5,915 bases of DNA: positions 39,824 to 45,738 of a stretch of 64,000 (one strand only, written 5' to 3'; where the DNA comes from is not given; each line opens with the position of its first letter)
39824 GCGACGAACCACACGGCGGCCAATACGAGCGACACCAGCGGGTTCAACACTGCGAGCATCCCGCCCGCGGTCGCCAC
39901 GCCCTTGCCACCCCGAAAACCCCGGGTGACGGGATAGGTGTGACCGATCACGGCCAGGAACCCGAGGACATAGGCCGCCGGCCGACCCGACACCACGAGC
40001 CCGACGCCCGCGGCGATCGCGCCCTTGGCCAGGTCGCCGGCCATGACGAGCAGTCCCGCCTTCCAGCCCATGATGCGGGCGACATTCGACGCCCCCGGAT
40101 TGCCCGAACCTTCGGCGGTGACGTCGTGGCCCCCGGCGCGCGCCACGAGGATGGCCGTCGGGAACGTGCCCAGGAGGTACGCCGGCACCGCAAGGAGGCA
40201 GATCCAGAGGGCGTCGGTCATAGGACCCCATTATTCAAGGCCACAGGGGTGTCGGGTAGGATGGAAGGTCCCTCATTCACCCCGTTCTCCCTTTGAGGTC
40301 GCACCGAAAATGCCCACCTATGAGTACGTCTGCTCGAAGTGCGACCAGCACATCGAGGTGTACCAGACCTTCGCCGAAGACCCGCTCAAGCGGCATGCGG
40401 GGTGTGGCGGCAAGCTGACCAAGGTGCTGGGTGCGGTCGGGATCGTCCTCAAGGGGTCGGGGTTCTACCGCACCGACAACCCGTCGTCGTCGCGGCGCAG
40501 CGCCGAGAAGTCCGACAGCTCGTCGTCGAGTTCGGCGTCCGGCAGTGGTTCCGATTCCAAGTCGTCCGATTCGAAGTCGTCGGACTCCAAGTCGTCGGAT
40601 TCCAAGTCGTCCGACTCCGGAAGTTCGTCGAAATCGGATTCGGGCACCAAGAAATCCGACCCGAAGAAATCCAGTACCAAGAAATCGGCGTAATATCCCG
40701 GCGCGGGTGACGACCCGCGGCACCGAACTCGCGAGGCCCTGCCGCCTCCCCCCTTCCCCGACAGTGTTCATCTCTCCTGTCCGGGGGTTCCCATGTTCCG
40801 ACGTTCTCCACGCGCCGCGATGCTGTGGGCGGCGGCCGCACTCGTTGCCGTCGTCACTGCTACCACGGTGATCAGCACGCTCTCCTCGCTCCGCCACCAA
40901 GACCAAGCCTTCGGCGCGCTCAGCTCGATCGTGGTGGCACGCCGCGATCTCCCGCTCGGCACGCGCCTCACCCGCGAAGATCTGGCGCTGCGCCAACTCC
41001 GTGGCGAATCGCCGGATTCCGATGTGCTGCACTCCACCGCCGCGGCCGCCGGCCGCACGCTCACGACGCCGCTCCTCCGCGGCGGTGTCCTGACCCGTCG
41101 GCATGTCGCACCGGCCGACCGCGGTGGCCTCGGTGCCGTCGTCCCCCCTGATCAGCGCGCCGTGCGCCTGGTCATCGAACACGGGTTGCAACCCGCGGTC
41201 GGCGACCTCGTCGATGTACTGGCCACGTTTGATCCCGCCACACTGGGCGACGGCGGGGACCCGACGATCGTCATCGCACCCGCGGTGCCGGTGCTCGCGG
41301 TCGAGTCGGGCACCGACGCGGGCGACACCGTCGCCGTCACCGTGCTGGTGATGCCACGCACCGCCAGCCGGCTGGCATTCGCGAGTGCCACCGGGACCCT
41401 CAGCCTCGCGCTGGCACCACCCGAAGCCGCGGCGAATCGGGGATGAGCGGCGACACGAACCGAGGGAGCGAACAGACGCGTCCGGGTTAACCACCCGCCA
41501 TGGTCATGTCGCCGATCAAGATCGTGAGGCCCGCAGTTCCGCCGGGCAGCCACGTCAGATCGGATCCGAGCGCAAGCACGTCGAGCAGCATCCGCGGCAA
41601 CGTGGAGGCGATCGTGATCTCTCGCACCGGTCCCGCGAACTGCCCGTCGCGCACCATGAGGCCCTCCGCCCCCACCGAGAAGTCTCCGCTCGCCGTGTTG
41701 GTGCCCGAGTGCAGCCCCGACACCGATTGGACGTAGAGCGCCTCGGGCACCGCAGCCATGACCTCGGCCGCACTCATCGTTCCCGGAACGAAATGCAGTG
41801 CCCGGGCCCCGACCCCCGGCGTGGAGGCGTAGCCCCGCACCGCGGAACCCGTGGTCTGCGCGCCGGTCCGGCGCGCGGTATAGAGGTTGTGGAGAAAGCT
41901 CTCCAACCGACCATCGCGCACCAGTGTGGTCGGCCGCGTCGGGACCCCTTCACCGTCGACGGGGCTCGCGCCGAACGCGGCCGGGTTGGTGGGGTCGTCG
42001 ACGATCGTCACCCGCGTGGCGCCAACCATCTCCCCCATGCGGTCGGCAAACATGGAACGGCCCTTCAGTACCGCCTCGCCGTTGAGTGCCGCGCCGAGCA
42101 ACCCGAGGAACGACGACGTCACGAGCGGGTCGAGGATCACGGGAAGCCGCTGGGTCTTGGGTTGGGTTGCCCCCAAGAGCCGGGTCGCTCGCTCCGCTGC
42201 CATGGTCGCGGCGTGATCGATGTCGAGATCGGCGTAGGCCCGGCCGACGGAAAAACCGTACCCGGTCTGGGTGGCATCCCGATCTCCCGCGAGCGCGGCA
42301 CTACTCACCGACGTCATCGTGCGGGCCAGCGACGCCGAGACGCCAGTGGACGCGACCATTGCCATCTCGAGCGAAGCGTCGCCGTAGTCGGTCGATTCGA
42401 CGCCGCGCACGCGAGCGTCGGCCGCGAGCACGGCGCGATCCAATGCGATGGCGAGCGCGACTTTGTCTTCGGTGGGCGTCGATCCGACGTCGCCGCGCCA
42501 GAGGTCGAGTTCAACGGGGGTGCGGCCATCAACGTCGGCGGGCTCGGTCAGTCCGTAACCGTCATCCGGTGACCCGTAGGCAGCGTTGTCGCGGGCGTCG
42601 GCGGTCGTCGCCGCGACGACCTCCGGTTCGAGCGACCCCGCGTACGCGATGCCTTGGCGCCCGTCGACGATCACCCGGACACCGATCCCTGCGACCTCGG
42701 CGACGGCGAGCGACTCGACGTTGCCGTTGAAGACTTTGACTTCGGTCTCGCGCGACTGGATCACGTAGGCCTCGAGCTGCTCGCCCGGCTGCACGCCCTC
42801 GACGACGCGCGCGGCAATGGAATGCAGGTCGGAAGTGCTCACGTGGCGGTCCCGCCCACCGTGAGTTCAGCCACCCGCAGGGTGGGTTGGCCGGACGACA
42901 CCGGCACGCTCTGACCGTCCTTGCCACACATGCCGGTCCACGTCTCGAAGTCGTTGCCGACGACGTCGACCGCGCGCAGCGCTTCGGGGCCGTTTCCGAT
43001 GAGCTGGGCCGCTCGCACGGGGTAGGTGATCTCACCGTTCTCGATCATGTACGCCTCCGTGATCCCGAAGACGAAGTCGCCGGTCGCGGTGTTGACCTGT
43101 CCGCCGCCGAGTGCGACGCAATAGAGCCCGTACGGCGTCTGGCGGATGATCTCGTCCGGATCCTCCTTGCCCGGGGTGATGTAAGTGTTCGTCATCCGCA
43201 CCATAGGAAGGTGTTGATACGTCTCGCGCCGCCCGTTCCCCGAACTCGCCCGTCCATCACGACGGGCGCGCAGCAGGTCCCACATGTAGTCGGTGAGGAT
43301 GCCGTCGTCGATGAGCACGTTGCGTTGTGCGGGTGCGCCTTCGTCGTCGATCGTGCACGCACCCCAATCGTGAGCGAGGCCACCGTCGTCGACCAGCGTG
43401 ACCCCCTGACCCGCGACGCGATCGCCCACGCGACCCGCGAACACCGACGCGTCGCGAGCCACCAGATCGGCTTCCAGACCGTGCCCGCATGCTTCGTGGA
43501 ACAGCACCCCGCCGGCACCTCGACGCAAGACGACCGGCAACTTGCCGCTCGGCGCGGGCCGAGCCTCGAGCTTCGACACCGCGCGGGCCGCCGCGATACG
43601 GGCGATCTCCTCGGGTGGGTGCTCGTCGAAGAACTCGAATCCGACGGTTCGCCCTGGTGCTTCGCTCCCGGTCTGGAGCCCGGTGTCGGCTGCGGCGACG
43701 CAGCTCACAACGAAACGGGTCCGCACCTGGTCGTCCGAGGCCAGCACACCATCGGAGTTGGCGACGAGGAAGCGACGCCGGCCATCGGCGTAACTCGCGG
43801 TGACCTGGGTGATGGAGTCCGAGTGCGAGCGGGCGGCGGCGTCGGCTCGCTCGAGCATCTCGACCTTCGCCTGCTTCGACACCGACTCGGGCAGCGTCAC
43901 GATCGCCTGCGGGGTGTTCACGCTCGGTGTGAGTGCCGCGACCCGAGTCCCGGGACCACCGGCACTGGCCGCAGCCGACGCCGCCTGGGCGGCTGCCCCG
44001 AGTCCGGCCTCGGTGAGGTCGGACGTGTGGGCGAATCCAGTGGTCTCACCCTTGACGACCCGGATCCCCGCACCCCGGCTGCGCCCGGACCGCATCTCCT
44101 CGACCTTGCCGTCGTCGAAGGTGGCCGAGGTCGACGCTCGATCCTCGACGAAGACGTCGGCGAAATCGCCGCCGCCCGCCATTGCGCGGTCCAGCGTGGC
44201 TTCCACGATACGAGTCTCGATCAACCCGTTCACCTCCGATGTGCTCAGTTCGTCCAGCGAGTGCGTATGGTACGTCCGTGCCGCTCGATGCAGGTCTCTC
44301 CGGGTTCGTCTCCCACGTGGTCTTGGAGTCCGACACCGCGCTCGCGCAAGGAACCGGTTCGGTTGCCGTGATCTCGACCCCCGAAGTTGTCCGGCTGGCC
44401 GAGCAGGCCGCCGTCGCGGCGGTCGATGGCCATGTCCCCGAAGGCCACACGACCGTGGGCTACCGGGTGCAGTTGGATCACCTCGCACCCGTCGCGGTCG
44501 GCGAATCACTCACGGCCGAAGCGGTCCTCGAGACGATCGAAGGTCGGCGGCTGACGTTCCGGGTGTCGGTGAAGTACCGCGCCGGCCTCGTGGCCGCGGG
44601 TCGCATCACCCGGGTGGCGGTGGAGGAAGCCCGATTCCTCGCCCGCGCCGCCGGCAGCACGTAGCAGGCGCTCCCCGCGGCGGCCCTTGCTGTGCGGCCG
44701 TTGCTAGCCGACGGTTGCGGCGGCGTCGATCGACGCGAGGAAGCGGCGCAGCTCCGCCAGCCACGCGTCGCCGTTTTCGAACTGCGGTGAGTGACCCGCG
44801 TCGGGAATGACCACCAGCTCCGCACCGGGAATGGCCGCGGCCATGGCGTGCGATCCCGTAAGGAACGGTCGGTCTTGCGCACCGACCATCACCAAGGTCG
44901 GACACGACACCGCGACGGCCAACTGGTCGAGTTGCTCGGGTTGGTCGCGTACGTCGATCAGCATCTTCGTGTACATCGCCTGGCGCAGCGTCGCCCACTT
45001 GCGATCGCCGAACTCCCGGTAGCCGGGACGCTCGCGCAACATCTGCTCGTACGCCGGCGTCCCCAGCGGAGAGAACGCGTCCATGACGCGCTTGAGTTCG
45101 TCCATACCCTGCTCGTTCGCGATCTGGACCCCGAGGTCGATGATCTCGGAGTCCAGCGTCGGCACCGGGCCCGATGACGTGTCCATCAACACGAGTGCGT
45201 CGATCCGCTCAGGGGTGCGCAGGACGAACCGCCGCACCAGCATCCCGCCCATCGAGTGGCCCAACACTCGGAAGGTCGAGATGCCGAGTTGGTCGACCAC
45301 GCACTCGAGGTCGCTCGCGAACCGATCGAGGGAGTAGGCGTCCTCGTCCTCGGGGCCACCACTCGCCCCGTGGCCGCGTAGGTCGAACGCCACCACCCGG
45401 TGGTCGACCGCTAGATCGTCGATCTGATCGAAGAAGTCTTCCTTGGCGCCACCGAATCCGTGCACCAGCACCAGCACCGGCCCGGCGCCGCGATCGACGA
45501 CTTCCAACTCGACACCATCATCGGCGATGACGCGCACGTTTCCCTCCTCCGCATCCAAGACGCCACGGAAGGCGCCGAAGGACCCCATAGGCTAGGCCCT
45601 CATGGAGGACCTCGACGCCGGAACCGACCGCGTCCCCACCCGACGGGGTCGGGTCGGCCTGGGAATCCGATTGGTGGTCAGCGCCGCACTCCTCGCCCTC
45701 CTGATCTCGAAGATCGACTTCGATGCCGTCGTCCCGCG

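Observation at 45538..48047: Translationally coupled flippase-like / IPC-synthase-like PAP2 / methyltransferase operon: candidate lipid-headgroup remodelling system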

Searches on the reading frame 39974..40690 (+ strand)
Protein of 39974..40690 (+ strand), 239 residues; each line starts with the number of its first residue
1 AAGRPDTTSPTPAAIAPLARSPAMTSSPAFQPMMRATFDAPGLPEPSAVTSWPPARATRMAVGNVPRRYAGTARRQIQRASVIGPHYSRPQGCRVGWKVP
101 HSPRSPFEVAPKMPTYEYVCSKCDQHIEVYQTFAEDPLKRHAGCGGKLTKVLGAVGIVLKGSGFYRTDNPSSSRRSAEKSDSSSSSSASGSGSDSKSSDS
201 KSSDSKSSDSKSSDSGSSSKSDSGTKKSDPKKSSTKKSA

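Call 59: search_protein_families(library=pfam, proteins=[window:39974-40690:+], max_evalue=0.00001)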
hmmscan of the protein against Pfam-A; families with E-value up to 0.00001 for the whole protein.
window:39974-40690:+ (239 aa): 1 family
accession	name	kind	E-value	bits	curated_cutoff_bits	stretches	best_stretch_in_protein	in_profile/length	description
PF09723.15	Zn_ribbon_8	-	1.4e-10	41.5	34.4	1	113-151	1-40/41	Zinc ribbon domain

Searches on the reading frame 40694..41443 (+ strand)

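Call 59: search_protein_families(library=pfam, proteins=[window:40694-41443:+], max_evalue=0.00001)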
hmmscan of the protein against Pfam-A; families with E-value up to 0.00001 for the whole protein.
window:40694-41443:+ (250 aa): 1 family
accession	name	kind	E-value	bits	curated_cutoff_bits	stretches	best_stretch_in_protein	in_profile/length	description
PF16976.10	RcpC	-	2.5e-09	37.5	28.8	1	145-240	2-113/114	Flp pilus assembly protein RcpC/CpaB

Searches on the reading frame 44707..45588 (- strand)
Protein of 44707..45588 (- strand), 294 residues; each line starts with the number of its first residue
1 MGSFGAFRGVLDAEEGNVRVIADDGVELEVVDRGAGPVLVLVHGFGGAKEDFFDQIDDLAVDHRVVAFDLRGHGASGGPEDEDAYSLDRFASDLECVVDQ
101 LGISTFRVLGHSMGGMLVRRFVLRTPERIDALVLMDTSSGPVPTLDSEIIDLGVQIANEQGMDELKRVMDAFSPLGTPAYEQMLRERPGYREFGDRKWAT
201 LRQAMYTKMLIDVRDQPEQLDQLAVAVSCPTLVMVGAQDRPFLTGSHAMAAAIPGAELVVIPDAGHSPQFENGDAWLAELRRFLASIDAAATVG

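Call 3: search_protein_families(library=pfam, proteins=[window:44707-45588:-], max_evalue=0.01)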
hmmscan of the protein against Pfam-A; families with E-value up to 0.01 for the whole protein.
window:44707-45588:- (294 aa): 6 families
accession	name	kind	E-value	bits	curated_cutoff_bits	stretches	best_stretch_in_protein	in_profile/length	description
PF00561.26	Abhydrolase_1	-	3.7e-38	132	25.8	1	37-272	1-244/245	alpha/beta hydrolase fold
PF12697.13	Abhydrolase_6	-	3.8e-26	93.5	26.3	1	39-279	1-216/217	Alpha/beta hydrolase family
PF12146.15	Hydrolase_4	-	7.7e-20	71.6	27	1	38-271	6-237/239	Serine aminopeptidase, S33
PF03096.20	Ndr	-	4.5e-10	39.1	23.3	1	74-284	69-276/283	Ndr family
PF02089.21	Palm_thioest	-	0.00062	20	26.8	1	39-135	2-106/254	Palmitoyl protein thioesterase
PF00975.26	Thioesterase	-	0.0062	17.2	26.4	1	39-117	3-79/226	Thioesterase domain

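Call 4: search_protein_families(library=ncbifam, proteins=[window:44707-45588:-], max_evalue=0.01)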
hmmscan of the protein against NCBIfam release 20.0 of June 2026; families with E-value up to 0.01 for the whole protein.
window:44707-45588:- (294 aa): 40 families (the best 25 are shown)
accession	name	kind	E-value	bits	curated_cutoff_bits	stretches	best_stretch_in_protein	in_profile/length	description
NF011457.0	PRK14875.1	equivalog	1.1e-30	106.9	307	1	21-285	115-370/372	acetoin dehydrogenase dihydrolipoyllysine-residue acetyltransferase subunit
NF051488.1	bifunc_PcaDC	exception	1.4e-30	106.7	390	1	35-286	11-252/375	bifunctional 3-oxoadipate enol-lactonase/4-carboxymuconolactone decarboxylase PcaDC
TIGR02427.1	protocat_pcaD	equivalog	5.8e-30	104.5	255.85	1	35-284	12-250/251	3-oxoadipate enol-lactonase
TIGR03695.1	menH_SHCHC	equivalog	4.8e-28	98.3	208.55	1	36-284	2-251/252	2-succinyl-6-hydroxy-2,4-cyclohexadiene-1-carboxylate synthase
NF051487.1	bifunc_PcaCD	exception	2.2e-27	96.2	430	1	37-285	173-412/413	bifunctional 4-carboxymuconolactone decarboxylase/3-oxoadipate enol-lactonase PcaCD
TIGR01250.1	pro_imino_pep_2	subfamily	6.5e-23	81.7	167.65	1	32-284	21-287/288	proline iminopeptidase-family hydrolase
TIGR03611.1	RutD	equivalog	2e-20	73.3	238.5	1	34-137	11-113/258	pyrimidine utilization protein D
NF050089.1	i_nPHAscl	equivalog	3.9e-20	72.1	300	1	34-139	16-119/288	intracellular short-chain-length polyhydroxyalkanoate depolymerase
TIGR03056.1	bchO_mg_che_rel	equivalog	1e-19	70.7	172.55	1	24-136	14-127/278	alpha/beta fold hydrolase BchO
NF045632.1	hydroxlase_HsaD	equivalog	1.2e-18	67.1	400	1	32-278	28-282/290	4,5:9,10-diseco-3-hydroxy-5,9,17-trioxoandrosta-1(10),2-diene-4-oate hydrolase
NF004514.1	PRK05855.1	equivalog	3.1e-17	62.4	455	1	20-141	4-127/578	SDR family oxidoreductase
NF045945.1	ProImpepLactob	equivalog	7.5e-17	61.7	400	1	38-139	29-133/293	proline iminopeptidase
NF007954.0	PRK10673.1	equivalog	6.6e-16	58.3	399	1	39-137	19-114/255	esterase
NF002938.0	PRK03592.1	equivalog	1.1e-14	54.5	241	1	17-143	11-135/298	haloalkane dehalogenase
TIGR01738.1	bioH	equivalog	3.7e-14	53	206.95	1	36-283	3-244/245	pimeloyl-ACP methyl ester esterase BioH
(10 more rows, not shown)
